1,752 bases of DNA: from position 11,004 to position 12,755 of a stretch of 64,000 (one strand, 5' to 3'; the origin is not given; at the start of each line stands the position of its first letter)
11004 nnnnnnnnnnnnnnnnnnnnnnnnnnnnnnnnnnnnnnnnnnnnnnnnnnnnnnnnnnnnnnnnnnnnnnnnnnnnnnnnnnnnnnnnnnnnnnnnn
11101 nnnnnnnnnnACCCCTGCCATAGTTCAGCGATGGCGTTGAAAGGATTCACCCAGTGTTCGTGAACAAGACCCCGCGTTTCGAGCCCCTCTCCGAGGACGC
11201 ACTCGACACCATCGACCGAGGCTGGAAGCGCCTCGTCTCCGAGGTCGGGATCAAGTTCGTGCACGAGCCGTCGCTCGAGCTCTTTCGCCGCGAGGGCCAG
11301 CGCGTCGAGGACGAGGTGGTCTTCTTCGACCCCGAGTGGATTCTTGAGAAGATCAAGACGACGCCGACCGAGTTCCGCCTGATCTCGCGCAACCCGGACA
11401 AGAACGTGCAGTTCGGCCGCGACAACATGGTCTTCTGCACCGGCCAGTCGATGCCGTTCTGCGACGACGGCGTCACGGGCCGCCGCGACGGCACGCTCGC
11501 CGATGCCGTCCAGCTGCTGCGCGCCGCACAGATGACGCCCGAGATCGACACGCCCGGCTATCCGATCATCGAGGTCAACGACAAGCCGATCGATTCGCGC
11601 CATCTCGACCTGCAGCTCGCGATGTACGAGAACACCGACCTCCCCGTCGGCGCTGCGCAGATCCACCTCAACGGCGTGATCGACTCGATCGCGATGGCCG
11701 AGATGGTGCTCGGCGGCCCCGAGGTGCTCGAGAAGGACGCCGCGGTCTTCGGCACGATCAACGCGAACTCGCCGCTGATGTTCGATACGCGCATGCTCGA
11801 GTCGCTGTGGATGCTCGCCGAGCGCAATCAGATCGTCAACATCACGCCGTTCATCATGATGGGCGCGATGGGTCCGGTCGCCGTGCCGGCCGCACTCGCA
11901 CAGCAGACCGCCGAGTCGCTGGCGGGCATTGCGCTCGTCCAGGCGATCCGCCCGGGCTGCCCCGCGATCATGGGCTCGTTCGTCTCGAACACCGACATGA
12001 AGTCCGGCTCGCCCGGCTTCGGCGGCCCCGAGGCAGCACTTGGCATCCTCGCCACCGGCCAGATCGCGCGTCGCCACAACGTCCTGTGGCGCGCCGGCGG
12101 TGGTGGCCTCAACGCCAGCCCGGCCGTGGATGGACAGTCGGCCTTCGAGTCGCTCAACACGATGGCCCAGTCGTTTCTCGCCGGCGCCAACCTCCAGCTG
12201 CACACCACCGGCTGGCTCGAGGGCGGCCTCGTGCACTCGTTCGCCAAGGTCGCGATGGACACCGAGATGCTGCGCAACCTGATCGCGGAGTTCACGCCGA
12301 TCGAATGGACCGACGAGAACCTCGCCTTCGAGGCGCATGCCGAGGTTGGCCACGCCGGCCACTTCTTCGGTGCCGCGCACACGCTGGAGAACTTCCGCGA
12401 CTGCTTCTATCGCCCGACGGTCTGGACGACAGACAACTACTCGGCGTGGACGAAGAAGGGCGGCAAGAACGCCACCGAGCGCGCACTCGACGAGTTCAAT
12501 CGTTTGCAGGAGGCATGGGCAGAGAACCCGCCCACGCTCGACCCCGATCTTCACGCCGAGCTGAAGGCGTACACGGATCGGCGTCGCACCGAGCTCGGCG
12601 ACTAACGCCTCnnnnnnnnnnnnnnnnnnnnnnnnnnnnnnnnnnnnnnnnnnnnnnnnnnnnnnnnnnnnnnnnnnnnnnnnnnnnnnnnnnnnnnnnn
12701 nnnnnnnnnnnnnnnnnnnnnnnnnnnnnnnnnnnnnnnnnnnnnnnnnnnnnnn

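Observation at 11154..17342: Non-pyrrolysine MttB-family methyltransferase with no corrinoid partner, facing a folate-dependent GcvT-like operon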

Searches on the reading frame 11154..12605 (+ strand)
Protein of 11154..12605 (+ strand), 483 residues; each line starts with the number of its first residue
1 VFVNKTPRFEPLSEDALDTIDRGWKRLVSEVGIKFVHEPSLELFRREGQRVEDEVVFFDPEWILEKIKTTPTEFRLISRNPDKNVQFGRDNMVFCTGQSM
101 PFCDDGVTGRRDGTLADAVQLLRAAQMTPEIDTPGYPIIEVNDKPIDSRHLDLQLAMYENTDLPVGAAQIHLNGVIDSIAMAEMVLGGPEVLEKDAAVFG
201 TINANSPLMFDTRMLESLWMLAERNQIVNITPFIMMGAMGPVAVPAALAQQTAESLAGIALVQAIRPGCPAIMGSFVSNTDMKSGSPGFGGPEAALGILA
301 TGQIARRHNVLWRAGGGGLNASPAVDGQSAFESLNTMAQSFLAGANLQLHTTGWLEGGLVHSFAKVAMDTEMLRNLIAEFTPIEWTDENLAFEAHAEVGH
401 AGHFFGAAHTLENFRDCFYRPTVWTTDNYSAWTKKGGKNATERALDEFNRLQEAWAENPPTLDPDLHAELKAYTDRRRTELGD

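Call 5: search_protein_families(library=pfam, proteins=[window:11154-12605:+], max_evalue=0.01)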
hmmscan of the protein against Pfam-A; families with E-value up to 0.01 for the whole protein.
window:11154-12605:+ (483 aa): 1 family
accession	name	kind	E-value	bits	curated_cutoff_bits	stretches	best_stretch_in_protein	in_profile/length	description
PF06253.16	MTTB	-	3.2e-150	500.9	25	1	3-482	25-500/500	Trimethylamine methyltransferase (MTTB)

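Call 19: find_homologous_proteins(query=window:11154-12605:+, max_evalue=1e-20)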
Query window:11154-12605:+ (483 aa): 4992 proteins with E <= 1e-20 among 8000 candidates; the best 120 are listed.
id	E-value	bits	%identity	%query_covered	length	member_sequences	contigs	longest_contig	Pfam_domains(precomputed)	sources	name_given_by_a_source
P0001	0.0e+0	1059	94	100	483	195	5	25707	PF06253.17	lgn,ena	-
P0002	4.3e-297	1004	90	100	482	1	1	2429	PF06253.17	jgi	-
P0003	5.2e-294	993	88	100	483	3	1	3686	PF06253.17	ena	-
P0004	7.5e-289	976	87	100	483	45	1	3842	PF06253.17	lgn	-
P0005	3.7e-288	974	87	100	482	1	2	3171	PF06253.17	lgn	-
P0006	2.6e-284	961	85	100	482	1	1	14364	PF06253.17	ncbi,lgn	-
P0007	2.5e-282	955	85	100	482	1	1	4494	PF06253.17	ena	-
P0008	9.8e-282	953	84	100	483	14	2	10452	PF06253.17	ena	-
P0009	2.2e-281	952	86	100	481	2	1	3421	PF06253.17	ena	-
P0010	1.1e-280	949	85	100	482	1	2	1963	PF06253.17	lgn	-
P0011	3.5e-280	948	85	100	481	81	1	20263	PF06253.17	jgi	jgi:trimethylamine---corrinoid protein Co-methyltransferase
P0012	1.9e-279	945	85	100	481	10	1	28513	PF06253.17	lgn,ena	-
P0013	3.4e-272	921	83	100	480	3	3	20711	PF06253.17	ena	-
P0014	8.7e-267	904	80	100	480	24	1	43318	PF06253.17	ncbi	-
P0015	5.5e-255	865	78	100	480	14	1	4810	PF06253.17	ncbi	-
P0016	2.6e-253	859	78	100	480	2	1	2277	PF06253.17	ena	-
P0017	1.4e-178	613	57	100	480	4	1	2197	PF06253.17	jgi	jgi:trimethylamine---corrinoid protein Co-methyltransferase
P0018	1.2e-176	606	56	100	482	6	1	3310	PF06253.17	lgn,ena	-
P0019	1.2e-176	606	55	100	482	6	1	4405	PF06253.17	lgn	-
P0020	3.6e-176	605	56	100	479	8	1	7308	PF06253.17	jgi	jgi:trimethylamine--corrinoid protein Co-methyltransferase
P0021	3.9e-175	601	55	100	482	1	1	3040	PF06253.17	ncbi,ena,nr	ncbi:MAG TPA: trimethylamine methyltransferase family protein [Gaiellales bacterium]|nr:trimethylami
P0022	1.6e-172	593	55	100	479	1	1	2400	PF06253.17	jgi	jgi:trimethylamine--corrinoid protein Co-methyltransferase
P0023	8.0e-172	591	55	100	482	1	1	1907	PF06253.17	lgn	-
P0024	1.3e-171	590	56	100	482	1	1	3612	PF06253.17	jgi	jgi:trimethylamine--corrinoid protein Co-methyltransferase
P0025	1.3e-171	590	55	100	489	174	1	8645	PF06253.17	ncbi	-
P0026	1.4e-170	586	55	100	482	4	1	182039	PF06253.17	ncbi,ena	-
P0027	6.5e-169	581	56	95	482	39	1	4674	PF06253.17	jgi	jgi:trimethylamine---corrinoid protein Co-methyltransferase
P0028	1.1e-168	580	56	100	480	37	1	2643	PF06253.17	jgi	jgi:trimethylamine---corrinoid protein Co-methyltransferase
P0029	2.1e-168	579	56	100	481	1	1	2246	PF06253.17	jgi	jgi:trimethylamine---corrinoid protein Co-methyltransferase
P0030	1.2e-167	577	54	100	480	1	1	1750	PF06253.17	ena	-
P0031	1.3e-167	577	57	96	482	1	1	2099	PF06253.17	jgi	jgi:trimethylamine--corrinoid protein Co-methyltransferase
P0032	1.7e-167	576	53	98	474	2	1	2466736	PF06253.17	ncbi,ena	-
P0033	1.0e-166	574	55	100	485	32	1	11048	PF06253.17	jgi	jgi:trimethylamine--corrinoid protein Co-methyltransferase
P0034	5.8e-166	571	88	59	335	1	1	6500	PF06253.17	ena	-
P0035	9.2e-166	571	54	100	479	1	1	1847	PF06253.17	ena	-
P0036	1.9e-165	569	48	82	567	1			PF06253.17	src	-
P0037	2.7e-165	569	54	100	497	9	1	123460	PF06253.17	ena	-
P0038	2.8e-165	569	53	100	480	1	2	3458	PF06253.17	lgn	-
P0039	2.3e-164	566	55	100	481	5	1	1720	PF06253.17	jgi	jgi:trimethylamine--corrinoid protein Co-methyltransferase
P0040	2.4e-164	566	53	100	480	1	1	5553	PF06253.17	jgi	jgi:trimethylamine--corrinoid protein Co-methyltransferase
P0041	4.9e-164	565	54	100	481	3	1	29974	PF06253.17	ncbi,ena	-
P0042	8.2e-164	564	53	100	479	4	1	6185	PF06253.17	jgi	jgi:trimethylamine---corrinoid protein Co-methyltransferase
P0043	1.3e-163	563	56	95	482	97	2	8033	PF06253.17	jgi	jgi:trimethylamine--corrinoid protein Co-methyltransferase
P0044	4.3e-163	562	53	100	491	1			PF06253.17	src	-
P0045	5.0e-163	561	52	100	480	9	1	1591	PF06253.17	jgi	jgi:trimethylamine--corrinoid protein Co-methyltransferase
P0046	9.8e-163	561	52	100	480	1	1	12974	PF06253.17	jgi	jgi:trimethylamine---corrinoid protein Co-methyltransferase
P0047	1.4e-162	560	52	100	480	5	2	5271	PF06253.17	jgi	jgi:trimethylamine--corrinoid protein Co-methyltransferase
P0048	2.0e-162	560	54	100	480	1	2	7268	PF06253.17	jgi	jgi:trimethylamine--corrinoid protein Co-methyltransferase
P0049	1.0e-161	557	51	100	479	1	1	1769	PF06253.17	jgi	jgi:trimethylamine--corrinoid protein Co-methyltransferase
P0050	1.1e-161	557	54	100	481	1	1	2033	PF06253.17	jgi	jgi:trimethylamine---corrinoid protein Co-methyltransferase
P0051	1.1e-161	557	53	100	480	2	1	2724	PF06253.17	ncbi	-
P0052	1.5e-161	557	53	100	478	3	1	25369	PF06253.17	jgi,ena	jgi:trimethylamine--corrinoid protein Co-methyltransferase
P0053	1.7e-161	556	52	100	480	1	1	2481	PF06253.17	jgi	jgi:trimethylamine--corrinoid protein Co-methyltransferase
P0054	2.8e-161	556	52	100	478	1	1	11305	PF06253.17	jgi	jgi:trimethylamine---corrinoid protein Co-methyltransferase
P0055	3.2e-161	556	53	100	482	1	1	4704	PF06253.17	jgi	jgi:trimethylamine--corrinoid protein Co-methyltransferase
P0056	3.7e-161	555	53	100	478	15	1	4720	PF06253.17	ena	-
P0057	5.4e-161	555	53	100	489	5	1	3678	PF06253.17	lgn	-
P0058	8.6e-161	554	53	99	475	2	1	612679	PF06253.17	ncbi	-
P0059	2.2e-160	553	53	100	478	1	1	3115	PF06253.17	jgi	jgi:trimethylamine--corrinoid protein Co-methyltransferase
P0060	2.8e-160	552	53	100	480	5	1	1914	PF06253.17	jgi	jgi:trimethylamine--corrinoid protein Co-methyltransferase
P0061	2.9e-160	552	53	100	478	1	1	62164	PF06253.17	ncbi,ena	-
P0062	3.3e-160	552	53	99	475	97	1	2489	PF06253.17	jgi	jgi:trimethylamine--corrinoid protein Co-methyltransferase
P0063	3.7e-160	552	52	100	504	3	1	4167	PF06253.17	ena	-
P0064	3.8e-160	552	53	100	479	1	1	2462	PF06253.17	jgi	jgi:trimethylamine---corrinoid protein Co-methyltransferase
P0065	6.7e-160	551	53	100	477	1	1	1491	PF06253.17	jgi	jgi:trimethylamine--corrinoid protein Co-methyltransferase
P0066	6.8e-160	551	52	100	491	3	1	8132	PF06253.17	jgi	jgi:trimethylamine--corrinoid protein Co-methyltransferase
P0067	7.4e-160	551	53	100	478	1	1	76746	PF06253.17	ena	-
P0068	1.0e-159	551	53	100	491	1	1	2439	PF06253.17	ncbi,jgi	jgi:trimethylamine--corrinoid protein Co-methyltransferase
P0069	1.1e-159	551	52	99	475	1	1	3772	PF06253.17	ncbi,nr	ncbi:MAG: trimethylamine---corrinoid protein Co-methyltransferase [Gaiellales bacterium]|nr:trimethy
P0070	1.2e-159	550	53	100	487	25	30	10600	PF06253.17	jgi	jgi:trimethylamine--corrinoid protein Co-methyltransferase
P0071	1.7e-159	550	52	100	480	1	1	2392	PF06253.17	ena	-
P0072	2.9e-159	549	52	100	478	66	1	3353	PF06253.17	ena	-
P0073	3.5e-159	549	52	100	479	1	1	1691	PF06253.17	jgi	jgi:trimethylamine--corrinoid protein Co-methyltransferase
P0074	5.2e-159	548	52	100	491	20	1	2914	PF06253.17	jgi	jgi:trimethylamine--corrinoid protein Co-methyltransferase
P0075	5.6e-159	548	54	100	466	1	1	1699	PF06253.17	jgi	jgi:trimethylamine--corrinoid protein Co-methyltransferase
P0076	6.1e-159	548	53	99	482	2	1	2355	PF06253.17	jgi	jgi:trimethylamine--corrinoid protein Co-methyltransferase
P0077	6.1e-159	548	52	100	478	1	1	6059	PF06253.17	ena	-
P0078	7.0e-159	548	52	100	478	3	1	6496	PF06253.17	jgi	jgi:trimethylamine--corrinoid protein Co-methyltransferase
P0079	7.3e-159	548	53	100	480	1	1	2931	PF06253.17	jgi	jgi:trimethylamine---corrinoid protein Co-methyltransferase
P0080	7.5e-159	548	52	100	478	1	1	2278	PF06253.17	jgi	-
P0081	8.1e-159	548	52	100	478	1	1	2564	PF06253.17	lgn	-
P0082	1.1e-158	547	52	100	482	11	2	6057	PF06253.17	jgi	jgi:trimethylamine--corrinoid protein Co-methyltransferase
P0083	1.3e-158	547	54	100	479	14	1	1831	PF06253.17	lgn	-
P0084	1.3e-158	547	52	100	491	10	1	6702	PF06253.17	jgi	jgi:trimethylamine---corrinoid protein Co-methyltransferase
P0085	1.4e-158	547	52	100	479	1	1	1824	PF06253.17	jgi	jgi:trimethylamine--corrinoid protein Co-methyltransferase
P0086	1.5e-158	547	52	100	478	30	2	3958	PF06253.17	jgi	jgi:trimethylamine--corrinoid protein Co-methyltransferase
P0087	1.5e-158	547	52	100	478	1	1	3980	PF06253.17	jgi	-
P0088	1.6e-158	547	53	100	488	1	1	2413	PF06253.17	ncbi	-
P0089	2.9e-158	546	53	99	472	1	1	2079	PF06253.17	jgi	jgi:trimethylamine--corrinoid protein Co-methyltransferase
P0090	3.4e-158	546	51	100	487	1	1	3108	PF06253.17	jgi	jgi:trimethylamine---corrinoid protein Co-methyltransferase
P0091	3.8e-158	545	53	100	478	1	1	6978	PF06253.17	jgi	jgi:trimethylamine--corrinoid protein Co-methyltransferase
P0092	3.9e-158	545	52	100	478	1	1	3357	PF06253.17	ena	-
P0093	5.1e-158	545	53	100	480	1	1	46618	PF06253.17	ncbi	ncbi:MAG TPA: trimethylamine methyltransferase family protein [Gaiellales bacterium]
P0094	5.7e-158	545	53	100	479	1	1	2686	PF06253.17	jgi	jgi:trimethylamine---corrinoid protein Co-methyltransferase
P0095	6.7e-158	545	52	100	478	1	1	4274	PF06253.17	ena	-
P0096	7.5e-158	544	51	100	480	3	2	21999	PF06253.17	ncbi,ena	ncbi:MAG: trimethylamine methyltransferase [Thermoleophilia bacterium]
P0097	8.2e-158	544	52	100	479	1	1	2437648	PF06253.17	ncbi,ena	-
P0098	8.4e-158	544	52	100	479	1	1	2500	PF06253.17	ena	-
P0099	8.9e-158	544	51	100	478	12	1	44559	PF06253.17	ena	-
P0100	9.6e-158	544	53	100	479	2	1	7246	PF06253.17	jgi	jgi:trimethylamine--corrinoid protein Co-methyltransferase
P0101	1.0e-157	544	53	100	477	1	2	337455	PF06253.17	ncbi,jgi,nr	ncbi:MAG: trimethylamine---corrinoid protein Co-methyltransferase [Gaiellales bacterium]|jgi:trimeth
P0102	1.0e-157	544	53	100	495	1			PF06253.17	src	-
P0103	1.1e-157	544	53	100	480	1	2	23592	PF06253.17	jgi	jgi:trimethylamine--corrinoid protein Co-methyltransferase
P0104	1.1e-157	544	52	99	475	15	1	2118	PF06253.17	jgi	jgi:trimethylamine---corrinoid protein Co-methyltransferase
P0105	1.3e-157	544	53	99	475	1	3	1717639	PF06253.17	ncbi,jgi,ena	jgi:trimethylamine---corrinoid protein Co-methyltransferase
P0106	1.4e-157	544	52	100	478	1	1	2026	PF06253.17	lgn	-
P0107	1.7e-157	543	51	100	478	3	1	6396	PF06253.17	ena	-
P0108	1.8e-157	543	52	100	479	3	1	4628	PF06253.17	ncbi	ncbi:MAG: trimethylamine methyltransferase family protein [Solirubrobacteraceae bacterium]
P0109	2.2e-157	543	52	100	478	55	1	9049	PF06253.17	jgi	jgi:trimethylamine---corrinoid protein Co-methyltransferase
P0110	3.0e-157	542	51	100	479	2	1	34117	PF06253.17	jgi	jgi:trimethylamine---corrinoid protein Co-methyltransferase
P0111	3.5e-157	542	54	100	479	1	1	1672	PF06253.17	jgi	jgi:trimethylamine---corrinoid protein Co-methyltransferase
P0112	3.7e-157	542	51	100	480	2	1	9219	PF06253.17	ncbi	-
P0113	4.2e-157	542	51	98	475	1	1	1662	PF06253.17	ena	-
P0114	4.9e-157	542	52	100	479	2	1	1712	PF06253.17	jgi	jgi:trimethylamine--corrinoid protein Co-methyltransferase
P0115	5.2e-157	542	53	100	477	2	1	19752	PF06253.17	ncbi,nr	ncbi:MAG: trimethylamine---corrinoid protein Co-methyltransferase [Gaiellales bacterium]|nr:trimethy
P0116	5.5e-157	542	52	100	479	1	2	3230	PF06253.17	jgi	-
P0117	5.5e-157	542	52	100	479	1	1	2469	PF06253.17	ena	-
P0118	5.9e-157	541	51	100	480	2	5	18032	PF06253.17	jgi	jgi:trimethylamine--corrinoid protein Co-methyltransferase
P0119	6.5e-157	541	52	100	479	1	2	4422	PF06253.17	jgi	jgi:trimethylamine---corrinoid protein Co-methyltransferase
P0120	6.6e-157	541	51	100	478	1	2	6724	PF06253.17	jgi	jgi:trimethylamine---corrinoid protein Co-methyltransferase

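Call 20: find_encoding_contigs(protein=window:11154-12605:+, flank=10000, max_places=4)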
Protein window:11154-12605:+ (483 aa): 1 contig read that carries it; 1 place shown.
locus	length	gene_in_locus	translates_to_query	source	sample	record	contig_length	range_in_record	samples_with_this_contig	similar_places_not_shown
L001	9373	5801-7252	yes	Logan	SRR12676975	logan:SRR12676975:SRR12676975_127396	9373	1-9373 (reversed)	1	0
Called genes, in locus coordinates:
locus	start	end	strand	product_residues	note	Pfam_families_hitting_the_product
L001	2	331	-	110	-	?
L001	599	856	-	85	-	PF00384:Molybdopterin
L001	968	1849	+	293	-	PF00126:HTH_1, PF03466:LysR_substrate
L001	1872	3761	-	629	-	PF02705:K_trans, PF22776:K_trans_C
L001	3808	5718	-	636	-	PF02705:K_trans, PF22776:K_trans_C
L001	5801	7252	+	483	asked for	PF06253:MTTB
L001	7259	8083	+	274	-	PF00892:EamA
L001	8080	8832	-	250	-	-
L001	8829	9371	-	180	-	?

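Call 21: find_encoding_contigs(protein=P0014, flank=10000, max_places=3)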
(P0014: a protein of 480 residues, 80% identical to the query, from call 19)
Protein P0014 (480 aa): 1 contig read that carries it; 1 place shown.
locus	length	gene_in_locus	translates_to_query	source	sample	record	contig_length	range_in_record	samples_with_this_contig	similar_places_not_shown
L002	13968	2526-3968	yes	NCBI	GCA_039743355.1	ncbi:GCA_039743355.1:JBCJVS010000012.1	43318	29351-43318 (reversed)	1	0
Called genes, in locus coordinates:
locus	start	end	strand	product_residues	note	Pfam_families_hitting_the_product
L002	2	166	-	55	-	?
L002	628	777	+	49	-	-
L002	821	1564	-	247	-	-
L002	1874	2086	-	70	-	PF13542:HTH_Tnp_ISL3 (weak), PF01527:HTH_Tnp_1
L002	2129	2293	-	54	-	PF02705:K_trans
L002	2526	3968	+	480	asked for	PF06253:MTTB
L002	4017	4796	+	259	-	PF00892:EamA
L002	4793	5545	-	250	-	-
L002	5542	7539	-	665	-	PF01571:GCV_T, PF08669:GCV_T_C (weak)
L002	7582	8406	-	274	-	PF13369:Transglut_core2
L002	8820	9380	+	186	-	PF02622:DUF179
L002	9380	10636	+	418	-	PF00083:Sugar_tr (faint), PF07690:MFS_1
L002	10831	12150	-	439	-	-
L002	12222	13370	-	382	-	PF13433:Peripla_BP_5, PF13458:Peripla_BP_6, PF01094:ANF_receptor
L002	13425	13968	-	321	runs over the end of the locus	PF00480:ROK, PF01869:BcrAD_BadFG (weak)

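Call 25: find_encoding_contigs(protein=P0026, flank=10000, max_places=2)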
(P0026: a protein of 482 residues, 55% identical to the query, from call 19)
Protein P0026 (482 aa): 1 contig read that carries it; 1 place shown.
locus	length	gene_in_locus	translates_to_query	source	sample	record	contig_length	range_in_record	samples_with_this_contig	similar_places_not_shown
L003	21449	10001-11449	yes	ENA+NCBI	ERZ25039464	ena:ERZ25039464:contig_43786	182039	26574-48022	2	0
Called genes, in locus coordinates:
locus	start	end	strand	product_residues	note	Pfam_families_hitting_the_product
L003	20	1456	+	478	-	PF25873:WHD_MalT, PF17874:TPR_MalT (weak), PF00196:GerE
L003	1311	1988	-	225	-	-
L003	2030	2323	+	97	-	PF00892:EamA (weak)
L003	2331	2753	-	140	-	-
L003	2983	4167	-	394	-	PF00672:HAMP, PF00512:HisKA, PF02518:HATPase_c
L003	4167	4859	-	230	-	PF00072:Response_reg, PF00486:Trans_reg_C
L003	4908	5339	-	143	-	PF03928:HbpS-like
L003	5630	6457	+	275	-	PF07726:AAA_3, PF07728:AAA_5 (weak), PF20030:bpMoxR (weak), PF17863:AAA_lid_2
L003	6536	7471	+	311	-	PF01882:DUF58, PF13519:VWA_2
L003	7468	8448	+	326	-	PF07584:BatA, PF00092:VWA, PF13519:VWA_2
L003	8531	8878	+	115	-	-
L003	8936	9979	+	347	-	PF01212:Beta_elim_lyase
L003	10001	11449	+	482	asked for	PF06253:MTTB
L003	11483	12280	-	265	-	PF00171:Aldedh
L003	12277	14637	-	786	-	PF01791:DeoC, PF00171:Aldedh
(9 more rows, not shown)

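Call 26: find_encoding_contigs(protein=P0032, flank=10000, max_places=2)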
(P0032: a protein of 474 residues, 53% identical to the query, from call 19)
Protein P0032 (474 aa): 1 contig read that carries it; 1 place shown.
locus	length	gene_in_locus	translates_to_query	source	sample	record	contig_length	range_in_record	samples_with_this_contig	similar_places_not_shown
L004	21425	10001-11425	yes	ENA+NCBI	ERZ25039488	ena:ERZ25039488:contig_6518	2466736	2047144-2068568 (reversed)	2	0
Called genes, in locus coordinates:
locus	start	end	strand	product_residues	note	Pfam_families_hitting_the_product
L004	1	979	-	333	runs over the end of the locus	PF00296:Bac_luciferase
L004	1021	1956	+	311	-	PF00491:Arginase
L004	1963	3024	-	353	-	PF00005:ABC_tran, PF08402:TOBE_2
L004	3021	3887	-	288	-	PF00528:BPD_transp_1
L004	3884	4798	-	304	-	PF00528:BPD_transp_1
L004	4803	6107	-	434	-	PF01547:SBP_bac_1, PF13416:SBP_bac_8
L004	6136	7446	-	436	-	PF01547:SBP_bac_1, PF13416:SBP_bac_8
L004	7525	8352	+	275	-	PF00753:Lactamase_B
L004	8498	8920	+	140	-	-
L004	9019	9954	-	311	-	PF00491:Arginase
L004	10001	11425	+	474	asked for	PF06253:MTTB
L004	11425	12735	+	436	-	PF16952:Gln-synt_N_2, PF00120:Gln-synt_C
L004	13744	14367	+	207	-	PF13520:AA_permease_2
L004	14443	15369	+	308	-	PF03069:FmdA_AmdA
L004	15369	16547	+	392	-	PF01168:Ala_racemase_N, PF21279:YhfX-like_C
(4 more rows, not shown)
